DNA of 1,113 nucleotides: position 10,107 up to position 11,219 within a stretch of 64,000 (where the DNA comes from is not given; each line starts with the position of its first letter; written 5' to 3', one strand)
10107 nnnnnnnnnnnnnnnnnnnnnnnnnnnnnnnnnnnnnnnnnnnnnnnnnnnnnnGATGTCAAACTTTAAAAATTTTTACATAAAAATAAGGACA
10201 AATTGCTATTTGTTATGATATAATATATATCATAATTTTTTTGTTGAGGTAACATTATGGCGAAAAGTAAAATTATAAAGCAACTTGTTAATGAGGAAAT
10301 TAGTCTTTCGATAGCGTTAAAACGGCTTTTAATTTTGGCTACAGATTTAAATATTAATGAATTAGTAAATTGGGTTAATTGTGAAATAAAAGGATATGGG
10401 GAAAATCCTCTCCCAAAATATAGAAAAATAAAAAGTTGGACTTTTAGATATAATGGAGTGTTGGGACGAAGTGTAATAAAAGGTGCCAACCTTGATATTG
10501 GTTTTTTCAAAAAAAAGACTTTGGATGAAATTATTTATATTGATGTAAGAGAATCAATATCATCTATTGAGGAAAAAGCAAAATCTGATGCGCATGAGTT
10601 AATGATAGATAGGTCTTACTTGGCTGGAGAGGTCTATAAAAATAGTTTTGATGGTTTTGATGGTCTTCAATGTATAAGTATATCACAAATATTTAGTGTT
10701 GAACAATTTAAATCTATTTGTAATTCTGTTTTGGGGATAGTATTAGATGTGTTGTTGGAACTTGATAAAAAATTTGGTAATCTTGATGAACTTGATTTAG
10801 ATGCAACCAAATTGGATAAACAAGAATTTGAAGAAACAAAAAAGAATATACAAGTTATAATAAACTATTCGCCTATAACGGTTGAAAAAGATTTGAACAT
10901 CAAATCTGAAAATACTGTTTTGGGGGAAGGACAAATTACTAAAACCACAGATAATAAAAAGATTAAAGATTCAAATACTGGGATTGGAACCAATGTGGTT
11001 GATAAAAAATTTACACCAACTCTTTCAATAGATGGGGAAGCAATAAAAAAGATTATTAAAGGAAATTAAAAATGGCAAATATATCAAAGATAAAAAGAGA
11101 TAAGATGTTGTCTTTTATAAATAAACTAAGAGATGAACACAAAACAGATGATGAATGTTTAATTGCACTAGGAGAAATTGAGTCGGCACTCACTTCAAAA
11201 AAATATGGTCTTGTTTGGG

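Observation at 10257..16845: Five-gene operon coupling AbiTii, a type III R-M pair and a HEPN (ApeA-like) protein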

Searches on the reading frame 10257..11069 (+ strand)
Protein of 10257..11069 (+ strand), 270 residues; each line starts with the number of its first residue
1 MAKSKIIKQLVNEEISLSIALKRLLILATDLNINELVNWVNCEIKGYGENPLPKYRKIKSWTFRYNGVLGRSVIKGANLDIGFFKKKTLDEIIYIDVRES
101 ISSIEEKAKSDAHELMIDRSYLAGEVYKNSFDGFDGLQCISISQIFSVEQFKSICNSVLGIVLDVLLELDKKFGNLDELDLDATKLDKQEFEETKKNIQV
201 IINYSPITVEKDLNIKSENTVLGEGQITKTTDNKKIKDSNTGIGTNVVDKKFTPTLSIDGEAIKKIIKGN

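Call 3: search_protein_families(library=pfam, proteins=[window:10257-11069:+], max_evalue=0.1)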
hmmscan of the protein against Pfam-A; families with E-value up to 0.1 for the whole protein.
window:10257-11069:+ (270 aa): 1 family
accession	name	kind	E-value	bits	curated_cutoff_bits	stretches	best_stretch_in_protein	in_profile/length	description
PF18864.6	AbiTii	-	4.9e-24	86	27.6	1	5-180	5-174/189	AbiTii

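Call 4: search_protein_families(library=padloc, proteins=[window:10257-11069:+], max_evalue=0.1)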
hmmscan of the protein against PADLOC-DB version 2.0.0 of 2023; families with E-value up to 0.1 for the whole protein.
window:10257-11069:+ (270 aa): 2 families
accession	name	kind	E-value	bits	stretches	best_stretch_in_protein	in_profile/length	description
PDLC02334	AbiTii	-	8.5e-26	89.4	1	5-182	5-172/185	AbiTii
PDLC03601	REase_MTase_IIG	-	0.0075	12.1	1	97-196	179-281/1110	Type IIG restriction enzyme-methyltransferase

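Call 5: search_protein_families(library=ncbifam, proteins=[window:10257-11069:+], max_evalue=0.1)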
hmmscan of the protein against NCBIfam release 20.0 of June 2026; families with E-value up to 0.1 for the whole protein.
window:10257-11069:+ (270 aa): 0 families

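Call 8: search_protein_families(library=phrogs, proteins=[window:10257-11069:+], max_evalue=0.01)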
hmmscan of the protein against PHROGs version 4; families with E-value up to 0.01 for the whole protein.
window:10257-11069:+ (270 aa): 0 families

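Call 36: search_dna_similar(query=window:10257-11069:+, collection=plasmids, mode=protein, max_rows=20)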
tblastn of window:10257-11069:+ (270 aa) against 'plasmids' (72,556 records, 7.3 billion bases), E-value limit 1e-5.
Records with a match: 11; places in all: 11; records where one place covers at least 80% of the query: 0.
Best place of each record, by identity: <60% 11.
By first word of the organism name: Enterococcus 9; Lactococcus 2.
By predicted mobility (MOB-suite, as given by PLSDB): conjugative 8; non-mobilizable 2; mobilizable 1.
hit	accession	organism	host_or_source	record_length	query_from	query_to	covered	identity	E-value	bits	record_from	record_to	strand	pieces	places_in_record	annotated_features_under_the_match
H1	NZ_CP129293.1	Lactococcus lactis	Food Material,Mixed Culture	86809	1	184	68%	37.7%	2e-24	109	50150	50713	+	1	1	hypothetical protein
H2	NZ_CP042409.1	Lactococcus lactis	cell culture,kimchi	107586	1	184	68%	36.1%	9e-23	104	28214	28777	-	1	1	hypothetical protein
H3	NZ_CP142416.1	Enterococcus faecium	Bovine,milk sample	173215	1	201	74%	29.7%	5e-15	82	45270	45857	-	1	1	hypothetical protein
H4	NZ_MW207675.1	Enterococcus faecium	-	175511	1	201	74%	29.7%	5e-15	82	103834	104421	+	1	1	hypothetical protein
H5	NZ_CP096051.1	Enterococcus faecium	piglet,cell culture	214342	1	201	74%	29.7%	5e-15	82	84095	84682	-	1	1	hypothetical protein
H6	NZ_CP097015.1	Enterococcus faecium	whole organism,pet food (BARF)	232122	1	201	74%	29.7%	5e-15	82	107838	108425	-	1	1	hypothetical protein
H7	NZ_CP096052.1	Enterococcus faecium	nursery pig,cell culture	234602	1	201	74%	29.7%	5e-15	82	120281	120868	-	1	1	hypothetical protein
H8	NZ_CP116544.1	Enterococcus faecium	Bos taurus,whole organism,fecal sample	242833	1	201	74%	29.7%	5e-15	82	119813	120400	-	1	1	hypothetical protein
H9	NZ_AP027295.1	Enterococcus faecium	Bacteria,excrement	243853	1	201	74%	29.7%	5e-15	82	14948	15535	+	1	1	hypothetical protein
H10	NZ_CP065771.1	Enterococcus faecium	Homo sapiens,Digestive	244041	1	201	74%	29.7%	5e-15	82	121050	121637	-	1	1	hypothetical protein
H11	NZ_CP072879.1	Enterococcus faecium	stream/river surface water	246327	1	201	74%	29.7%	5e-15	82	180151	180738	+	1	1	hypothetical protein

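Call 37: get_annotated_region(hit=H1, flank=7000)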
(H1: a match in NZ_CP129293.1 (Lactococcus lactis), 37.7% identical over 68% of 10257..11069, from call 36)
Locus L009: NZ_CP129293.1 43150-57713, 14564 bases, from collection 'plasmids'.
description: Lactococcus lactis subsp. lactis strain KMGR2-43 plasmid unnamed1, complete sequence
organism: Lactococcus lactis (NCBI taxid 1360)
taxonomy: Bacteria; Bacillota; Bacilli; Lactobacillales; Streptococcaceae; Lactococcus; Lactococcus lactis
host: -; source: Food Material,Mixed Culture; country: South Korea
typing (MOB-suite, as given by PLSDB): mobilizable; replicon rep_cluster_2422,rep_cluster_664; relaxase MOBQ,MOB_Unknown
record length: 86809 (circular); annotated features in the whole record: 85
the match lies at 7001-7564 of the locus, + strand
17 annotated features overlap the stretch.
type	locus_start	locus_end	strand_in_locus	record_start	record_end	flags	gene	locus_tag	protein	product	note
CDS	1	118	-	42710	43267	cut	-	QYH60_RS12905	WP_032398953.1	recombinase family protein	GO:0006310 - DNA recombination [Evidence IEA]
CDS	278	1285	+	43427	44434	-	-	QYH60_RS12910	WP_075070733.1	IS30-like element IS6770 family transposase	-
CDS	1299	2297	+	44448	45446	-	-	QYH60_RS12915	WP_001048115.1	IS5-like element IS1194 family transposase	-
CDS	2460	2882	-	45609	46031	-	-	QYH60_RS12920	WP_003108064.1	cupin domain-containing protein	-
CDS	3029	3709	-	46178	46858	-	-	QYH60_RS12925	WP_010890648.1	IS6-like element ISS1S family transposase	-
CDS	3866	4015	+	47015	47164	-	-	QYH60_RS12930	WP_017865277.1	lactococcin family bacteriocin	GO:0042742 - defense response to bacterium [Evidence IEA]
CDS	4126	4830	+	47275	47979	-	-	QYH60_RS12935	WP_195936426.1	type II CAAX endopeptidase family protein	GO:0071586 - CAAX-box protein processing [Evidence IEA]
CDS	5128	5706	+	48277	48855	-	-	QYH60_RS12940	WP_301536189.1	recombinase family protein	GO:0006310 - DNA recombination [Evidence IEA]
CDS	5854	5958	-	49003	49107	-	-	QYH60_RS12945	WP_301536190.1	type I toxin-antitoxin system Fst family toxin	-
CDS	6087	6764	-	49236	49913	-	-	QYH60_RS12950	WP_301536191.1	toll/interleukin-1 receptor domain-containing protein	GO:0007165 - signal transduction [Evidence IEA]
CDS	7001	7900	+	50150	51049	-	-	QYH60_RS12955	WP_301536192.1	hypothetical protein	-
CDS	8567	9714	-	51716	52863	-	-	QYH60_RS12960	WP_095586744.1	IS3 family transposase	-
CDS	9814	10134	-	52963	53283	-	-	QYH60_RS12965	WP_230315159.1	hypothetical protein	-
CDS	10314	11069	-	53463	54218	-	fetB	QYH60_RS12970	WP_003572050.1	iron export ABC transporter permease subunit FetB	-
CDS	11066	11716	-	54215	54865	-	-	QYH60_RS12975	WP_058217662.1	ATP-binding cassette domain-containing protein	-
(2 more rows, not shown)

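Call 38: get_annotated_region(hit=H3, flank=7000)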
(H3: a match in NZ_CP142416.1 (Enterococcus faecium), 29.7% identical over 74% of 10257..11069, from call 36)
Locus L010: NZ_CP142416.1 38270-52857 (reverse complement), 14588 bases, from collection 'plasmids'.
description: Enterococcus faecium strain BN83 plasmid pBN83-1, complete sequence
organism: Enterococcus faecium (NCBI taxid 1352)
taxonomy: Bacteria; Bacillota; Bacilli; Lactobacillales; Enterococcaceae; Enterococcus; Enterococcus faecium
host: -; source: Bovine,milk sample; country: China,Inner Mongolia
typing (MOB-suite, as given by PLSDB): non-mobilizable; replicon rep_cluster_1118,rep_cluster_893
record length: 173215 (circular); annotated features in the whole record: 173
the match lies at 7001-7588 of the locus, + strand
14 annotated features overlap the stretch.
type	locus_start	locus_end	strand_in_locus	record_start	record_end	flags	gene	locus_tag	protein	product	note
CDS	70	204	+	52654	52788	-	-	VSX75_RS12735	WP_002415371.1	hypothetical protein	-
CDS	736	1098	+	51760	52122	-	-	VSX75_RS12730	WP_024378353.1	EFR1 family ferrodoxin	-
CDS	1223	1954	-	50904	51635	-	erm(A)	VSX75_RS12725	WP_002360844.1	23S rRNA (adenine(2058)-N(6))-methyltransferase Erm(A)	-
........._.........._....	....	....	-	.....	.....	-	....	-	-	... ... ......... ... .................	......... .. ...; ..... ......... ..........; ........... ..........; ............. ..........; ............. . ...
CDS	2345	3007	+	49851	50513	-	-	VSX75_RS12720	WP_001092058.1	class I SAM-dependent methyltransferase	GO:0032259 - methylation [Evidence IEA]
CDS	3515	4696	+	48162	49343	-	-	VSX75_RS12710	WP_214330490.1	adenine-specific methyltransferase EcoRI family protein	-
CDS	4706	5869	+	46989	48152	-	-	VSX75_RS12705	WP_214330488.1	DUF262 domain-containing protein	-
CDS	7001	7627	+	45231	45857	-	-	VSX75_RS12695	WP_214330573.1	hypothetical protein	-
CDS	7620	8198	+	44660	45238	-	-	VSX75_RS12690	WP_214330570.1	hypothetical protein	-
CDS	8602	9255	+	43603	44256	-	-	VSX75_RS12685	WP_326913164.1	type ISP restriction/modification enzyme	-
CDS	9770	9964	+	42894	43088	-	-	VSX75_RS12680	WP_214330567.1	hypothetical protein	-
CDS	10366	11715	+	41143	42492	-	-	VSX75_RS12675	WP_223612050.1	site-specific integrase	GO:0015074 - DNA integration [Evidence IEA]; GO:0006310 - DNA recombination [Evidence IEA]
CDS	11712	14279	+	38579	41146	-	-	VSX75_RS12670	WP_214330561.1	hypothetical protein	-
CDS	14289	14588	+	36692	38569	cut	-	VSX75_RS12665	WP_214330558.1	hypothetical protein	-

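Call 48: find_homologous_proteins(query=window:10257-11069:+, max_evalue=0.001)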
Query window:10257-11069:+ (270 aa): 79 proteins with E <= 0.001 among 1886 candidates.
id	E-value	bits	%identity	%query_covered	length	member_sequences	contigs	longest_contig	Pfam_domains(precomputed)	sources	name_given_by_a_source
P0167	1.4e-167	574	100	100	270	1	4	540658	PF18864.7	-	-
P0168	5.0e-115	401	70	100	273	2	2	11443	PF18864.7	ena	-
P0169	4.7e-114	398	69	100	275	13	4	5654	PF18864.7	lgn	-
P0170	5.5e-114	398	70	100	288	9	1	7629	PF18864.7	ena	-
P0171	3.0e-113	396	72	100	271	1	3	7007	PF18864.7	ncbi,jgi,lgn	jgi:hypothetical protein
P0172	1.3e-110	387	68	100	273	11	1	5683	PF18864.7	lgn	-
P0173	7.4e-105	368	66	100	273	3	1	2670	PF18864.7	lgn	-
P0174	2.5e-58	216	51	93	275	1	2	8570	PF18864.7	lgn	-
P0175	2.8e-54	202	47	93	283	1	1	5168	PF18864.7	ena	-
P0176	6.7e-53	198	45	93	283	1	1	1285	PF18864.7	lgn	-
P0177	2.3e-51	193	45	96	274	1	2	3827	PF18864.7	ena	-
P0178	4.1e-46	176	39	100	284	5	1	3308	PF18864.7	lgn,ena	-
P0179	1.3e-44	171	45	83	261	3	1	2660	PF18864.7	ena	-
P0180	1.4e-44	171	39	97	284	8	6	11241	PF18864.7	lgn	-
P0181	1.9e-44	170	40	98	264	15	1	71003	PF18864.7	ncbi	-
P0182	4.7e-44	169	40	88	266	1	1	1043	PF18864.7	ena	-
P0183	1.7e-42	164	43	82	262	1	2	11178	PF18864.7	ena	-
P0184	5.0e-42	162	40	86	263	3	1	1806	PF18864.7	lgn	-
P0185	4.2e-41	159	45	76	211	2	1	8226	PF18864.7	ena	-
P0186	2.4e-40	157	39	86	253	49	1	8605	PF18864.7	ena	-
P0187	2.9e-40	156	42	75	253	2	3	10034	PF18864.7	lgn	-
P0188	9.3e-40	155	38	86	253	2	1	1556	PF18864.7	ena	-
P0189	1.2e-38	151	43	90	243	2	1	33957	PF18864.7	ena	-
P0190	3.2e-38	150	37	96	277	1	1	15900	PF18864.7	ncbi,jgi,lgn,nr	ncbi:MAG: hypothetical protein LBP79_04100 [Clostridiales bacterium]|jgi:hypothetical protein|nr:hyp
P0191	1.8e-33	134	41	76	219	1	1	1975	PF18864.7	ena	-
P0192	1.1e-32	132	40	76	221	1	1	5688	PF18864.7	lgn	-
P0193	2.6e-31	127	39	76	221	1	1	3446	PF18864.7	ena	-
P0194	5.9e-31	126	39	75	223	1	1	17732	PF18864.7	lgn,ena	-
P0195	9.1e-31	125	40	76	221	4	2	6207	PF18864.7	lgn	-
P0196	2.7e-29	121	37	90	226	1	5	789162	PF18864.7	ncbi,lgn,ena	-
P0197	8.4e-28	116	40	75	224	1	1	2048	PF18864.7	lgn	-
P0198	1.6e-26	111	34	100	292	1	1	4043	PF18864.7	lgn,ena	-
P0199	3.5e-26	110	37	72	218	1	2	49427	PF18864.7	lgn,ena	-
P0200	6.5e-26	109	35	82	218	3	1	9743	PF18864.7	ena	-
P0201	2.2e-25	108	38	76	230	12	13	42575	PF18864.7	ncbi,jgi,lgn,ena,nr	ncbi:hypothetical protein KO465_08350 [Candidatus Micrarchaeota archaeon]|jgi:hypothetical protein|n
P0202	4.6e-25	107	36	81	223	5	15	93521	PF18864.7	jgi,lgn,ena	-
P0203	2.3e-24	104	35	74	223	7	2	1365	PF18864.7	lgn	-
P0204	5.9e-24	103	34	81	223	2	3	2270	PF18864.7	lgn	-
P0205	8.3e-24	103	33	90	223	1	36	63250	PF18864.7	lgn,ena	-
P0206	1.0e-23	102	31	90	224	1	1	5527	PF18864.7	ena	-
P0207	1.2e-23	102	33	90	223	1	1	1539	PF18864.7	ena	-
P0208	1.6e-23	102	33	82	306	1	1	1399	PF18864.7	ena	-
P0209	1.7e-23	102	32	82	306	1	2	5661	PF18864.7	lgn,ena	-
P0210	1.8e-23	101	32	82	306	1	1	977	PF18864.7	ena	-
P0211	2.1e-23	101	34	82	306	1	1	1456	PF18864.7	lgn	-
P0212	2.1e-23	101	33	90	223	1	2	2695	PF18864.7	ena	-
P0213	2.4e-23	101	32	82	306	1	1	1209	PF18864.7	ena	-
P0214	3.0e-23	101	33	90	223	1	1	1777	PF18864.7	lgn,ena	-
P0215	3.1e-23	101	33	82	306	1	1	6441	PF18864.7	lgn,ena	-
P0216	3.5e-23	100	34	82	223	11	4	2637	PF18864.7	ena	-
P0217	6.5e-23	100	33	82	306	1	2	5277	PF18864.7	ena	-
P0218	6.6e-23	100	33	90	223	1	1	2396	PF18864.7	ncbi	-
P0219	6.7e-23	100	37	68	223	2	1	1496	PF18864.7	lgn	-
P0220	7.0e-23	99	32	82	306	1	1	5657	PF18864.7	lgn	-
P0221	7.3e-23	99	32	82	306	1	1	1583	PF18864.7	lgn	-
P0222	8.7e-23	99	32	82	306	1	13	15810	PF18864.7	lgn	-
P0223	9.9e-23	99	35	82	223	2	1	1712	PF18864.7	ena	-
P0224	1.0e-22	99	33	82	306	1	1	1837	PF18864.7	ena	-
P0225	1.1e-22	99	32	82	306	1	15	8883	PF18864.7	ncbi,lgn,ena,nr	ncbi:MAG: hypothetical protein L0G39_19585 [Chryseobacterium sp.]|nr:hypothetical protein [Chryseoba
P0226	1.2e-22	99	34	74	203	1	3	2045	PF18864.7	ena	-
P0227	2.3e-22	98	33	82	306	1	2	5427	PF18864.7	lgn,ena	-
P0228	2.5e-22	98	33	82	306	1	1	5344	PF18864.7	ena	-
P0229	2.5e-22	98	33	82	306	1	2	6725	PF18864.7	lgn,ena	-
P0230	2.8e-22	98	31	82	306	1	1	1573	PF18864.7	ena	-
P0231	2.9e-22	97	31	82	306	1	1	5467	PF18864.7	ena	-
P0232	4.6e-22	97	32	82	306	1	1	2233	PF18864.7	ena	-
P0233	2.8e-21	94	34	90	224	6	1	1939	PF18864.7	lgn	-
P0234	6.2e-20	90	34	93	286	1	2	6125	PF18864.7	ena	-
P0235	2.7e-18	84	31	90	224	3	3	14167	PF18864.7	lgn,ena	-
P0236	7.9e-18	83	32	75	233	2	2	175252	PF18864.7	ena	-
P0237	9.8e-18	83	31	93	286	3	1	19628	PF18864.7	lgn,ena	-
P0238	7.6e-17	80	31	82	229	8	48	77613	PF18864.7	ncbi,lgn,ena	-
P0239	6.9e-15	73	30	75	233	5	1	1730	PF18864.7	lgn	-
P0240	2.1e-13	68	30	96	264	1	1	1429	PF18864.7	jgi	-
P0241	3.8e-13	68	28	75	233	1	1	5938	PF18864.7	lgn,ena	-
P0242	1.1e-12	66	32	82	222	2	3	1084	PF18864.7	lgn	-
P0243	3.0e-12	65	29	75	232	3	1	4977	PF18864.7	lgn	-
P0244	3.9e-12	64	32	75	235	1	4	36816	PF18864.7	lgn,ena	-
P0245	2.4e-10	58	30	75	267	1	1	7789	PF18864.7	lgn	-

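Call 49: find_encoding_contigs(protein=P0168, flank=9000, max_places=2)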
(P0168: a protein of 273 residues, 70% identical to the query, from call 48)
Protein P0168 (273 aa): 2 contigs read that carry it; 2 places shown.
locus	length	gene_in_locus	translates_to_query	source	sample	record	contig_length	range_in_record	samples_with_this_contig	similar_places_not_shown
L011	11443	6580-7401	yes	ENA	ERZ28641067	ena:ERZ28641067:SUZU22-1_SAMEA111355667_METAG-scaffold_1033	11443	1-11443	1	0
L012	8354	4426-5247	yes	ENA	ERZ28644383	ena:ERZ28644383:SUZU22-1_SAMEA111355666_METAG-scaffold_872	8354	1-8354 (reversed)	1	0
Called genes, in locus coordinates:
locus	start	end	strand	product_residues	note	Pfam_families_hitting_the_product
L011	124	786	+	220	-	PF01791:DeoC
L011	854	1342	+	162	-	PF13420:Acetyltransf_4, PF00583:Acetyltransf_1, PF13673:Acetyltransf_10 (weak), PF13508:Acetyltransf_7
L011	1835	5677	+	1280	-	PF00580:UvrD-helicase, PF01443:Viral_helicase1 (faint), PF13245:AAA_19, PF13604:AAA_30 (faint), PF00580:UvrD-helicase, PF13361:UvrD_C, PF09382:RQC, PF00570:HRDC, +1 more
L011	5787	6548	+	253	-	PF10544:T5orf172, PF13455:MUG113, PF18899:DUF5655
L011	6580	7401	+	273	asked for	PF18864:AbiTii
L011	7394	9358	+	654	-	PF01555:N6_N4_Mtase, PF18273:T3RM_EcoP15I_C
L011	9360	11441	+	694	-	?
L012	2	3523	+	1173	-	?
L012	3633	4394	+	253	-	PF10544:T5orf172, PF13455:MUG113, PF18899:DUF5655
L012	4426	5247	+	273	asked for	PF18864:AbiTii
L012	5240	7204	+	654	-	PF01555:N6_N4_Mtase, PF18273:T3RM_EcoP15I_C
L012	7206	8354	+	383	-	?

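Call 50: find_encoding_contigs(protein=P0174, flank=9000, max_places=2)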
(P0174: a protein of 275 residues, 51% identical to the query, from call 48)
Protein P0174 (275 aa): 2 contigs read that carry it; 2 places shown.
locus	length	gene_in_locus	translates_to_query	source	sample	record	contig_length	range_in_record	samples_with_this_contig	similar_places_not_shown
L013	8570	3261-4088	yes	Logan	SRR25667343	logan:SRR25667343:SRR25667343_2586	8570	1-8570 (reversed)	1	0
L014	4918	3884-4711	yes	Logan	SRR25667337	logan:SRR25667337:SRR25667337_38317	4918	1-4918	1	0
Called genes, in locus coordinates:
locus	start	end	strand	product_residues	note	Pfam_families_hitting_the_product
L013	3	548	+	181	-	?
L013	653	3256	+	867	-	PF00176:SNF2-rel_dom, PF00270:DEAD, PF00271:Helicase_C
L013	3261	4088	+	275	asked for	PF18864:AbiTii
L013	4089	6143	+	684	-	PF01555:N6_N4_Mtase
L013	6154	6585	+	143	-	-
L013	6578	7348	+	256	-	-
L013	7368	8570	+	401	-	?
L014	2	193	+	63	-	?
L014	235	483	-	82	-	PF01381:HTH_3 (weak), PF13443:HTH_26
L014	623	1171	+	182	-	PF06908:YpsA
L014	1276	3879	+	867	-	PF00176:SNF2-rel_dom, PF00270:DEAD, PF00271:Helicase_C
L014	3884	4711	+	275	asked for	PF18864:AbiTii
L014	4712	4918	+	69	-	?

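Call 51: find_encoding_contigs(protein=P0181, flank=9000, max_places=2)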
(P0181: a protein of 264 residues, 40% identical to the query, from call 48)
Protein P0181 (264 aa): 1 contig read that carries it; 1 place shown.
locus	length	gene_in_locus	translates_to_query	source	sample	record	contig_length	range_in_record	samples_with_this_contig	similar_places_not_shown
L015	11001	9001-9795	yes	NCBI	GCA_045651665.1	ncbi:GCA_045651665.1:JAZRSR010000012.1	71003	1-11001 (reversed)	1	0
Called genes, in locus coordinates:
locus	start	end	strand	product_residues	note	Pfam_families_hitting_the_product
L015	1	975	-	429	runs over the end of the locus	PF01171:ATP_bind_3, PF01507:PAPS_reduct (faint), PF11734:TilS_C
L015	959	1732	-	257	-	PF00106:adh_short, PF13561:adh_short_C2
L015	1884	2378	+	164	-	-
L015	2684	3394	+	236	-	PF00657:Lipase_GDSL, PF13472:Lipase_GDSL_2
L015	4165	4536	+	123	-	PF05119:Terminase_4 (weak)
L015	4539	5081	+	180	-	-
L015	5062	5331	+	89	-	-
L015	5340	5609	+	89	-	-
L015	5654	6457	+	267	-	PF04055:Radical_SAM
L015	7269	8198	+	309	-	PF07804:HipA_C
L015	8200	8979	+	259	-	-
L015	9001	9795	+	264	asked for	PF18864:AbiTii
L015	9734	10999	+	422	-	?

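Call 53: search_protein_families(library=pfam, proteins=[L015:9734-10999:+, L011:9360-11441:+, L013:6154-6585:+, L013:6578-7348:+, L013:7368-8570:+], max_evalue=0.01)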
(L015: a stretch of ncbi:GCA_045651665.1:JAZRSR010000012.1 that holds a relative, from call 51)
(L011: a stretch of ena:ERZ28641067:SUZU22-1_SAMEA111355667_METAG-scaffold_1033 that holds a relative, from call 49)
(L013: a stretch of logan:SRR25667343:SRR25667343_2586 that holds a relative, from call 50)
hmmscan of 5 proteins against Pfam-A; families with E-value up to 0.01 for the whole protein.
L015:9734-10999:+ (422 aa): 4 families
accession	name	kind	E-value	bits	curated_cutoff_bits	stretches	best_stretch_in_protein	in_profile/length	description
PF20464.3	MmeI_N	-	8.5e-40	137.4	27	1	28-204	3-181/181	MmeI, N-terminal domain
PF20465.4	MmeI_hel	-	4.3e-21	75.9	27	1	216-291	2-75/75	MmeI, helicase spacer domain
PF20473.4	MmeI_Mtase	-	9.6e-12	45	27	1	379-421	5-47/259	MmeI, DNA-methyltransferase domain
PF25120.1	DUF7814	-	0.0038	17.4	27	1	242-300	107-165/228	Domain of unknown function (DUF7814)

L011:9360-11441:+ (694 aa): 2 families
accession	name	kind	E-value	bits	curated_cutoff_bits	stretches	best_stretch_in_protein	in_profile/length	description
PF04851.21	ResIII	-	6.5e-18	65.6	22.5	1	67-253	21-163/164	Type III restriction enzyme, res subunit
PF00270.35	DEAD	-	5.9e-06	26.5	26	1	69-253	16-161/167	DEAD/DEAH box helicase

L013:6154-6585:+ (143 aa): 0 families

L013:6578-7348:+ (256 aa): 0 families

L013:7368-8570:+ (401 aa): 4 families
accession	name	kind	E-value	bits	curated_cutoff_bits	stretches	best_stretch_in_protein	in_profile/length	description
PF04851.21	ResIII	-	1.8e-17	64.1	22.5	1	66-241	20-162/164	Type III restriction enzyme, res subunit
PF00270.35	DEAD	-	4.6e-08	33.4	26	1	83-241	16-160/167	DEAD/DEAH box helicase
PF13401.12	AAA_22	-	0.00044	21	27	1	89-247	13-118/130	AAA domain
PF02562.22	PhoH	-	0.0061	16.5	27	0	88-172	26-108/205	PhoH-like protein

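Call 59: find_encoding_contigs(protein=P0170, flank=8000, max_places=2)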
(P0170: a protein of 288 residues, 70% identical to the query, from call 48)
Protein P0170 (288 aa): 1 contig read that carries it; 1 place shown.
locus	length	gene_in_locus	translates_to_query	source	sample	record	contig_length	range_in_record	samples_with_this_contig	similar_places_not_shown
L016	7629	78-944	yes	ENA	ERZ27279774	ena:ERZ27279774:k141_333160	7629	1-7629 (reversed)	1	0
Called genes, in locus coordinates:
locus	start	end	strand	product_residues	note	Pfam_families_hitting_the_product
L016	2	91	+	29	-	?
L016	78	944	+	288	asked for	PF18864:AbiTii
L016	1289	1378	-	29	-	-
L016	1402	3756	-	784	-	PF09364:XFP_N, PF03894:XFP, PF09363:XFP_C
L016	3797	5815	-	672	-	PF00664:ABC_membrane, PF00005:ABC_tran, PF02463:SMC_N (faint)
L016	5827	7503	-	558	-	PF00664:ABC_membrane, PF02463:SMC_N (faint), PF00005:ABC_tran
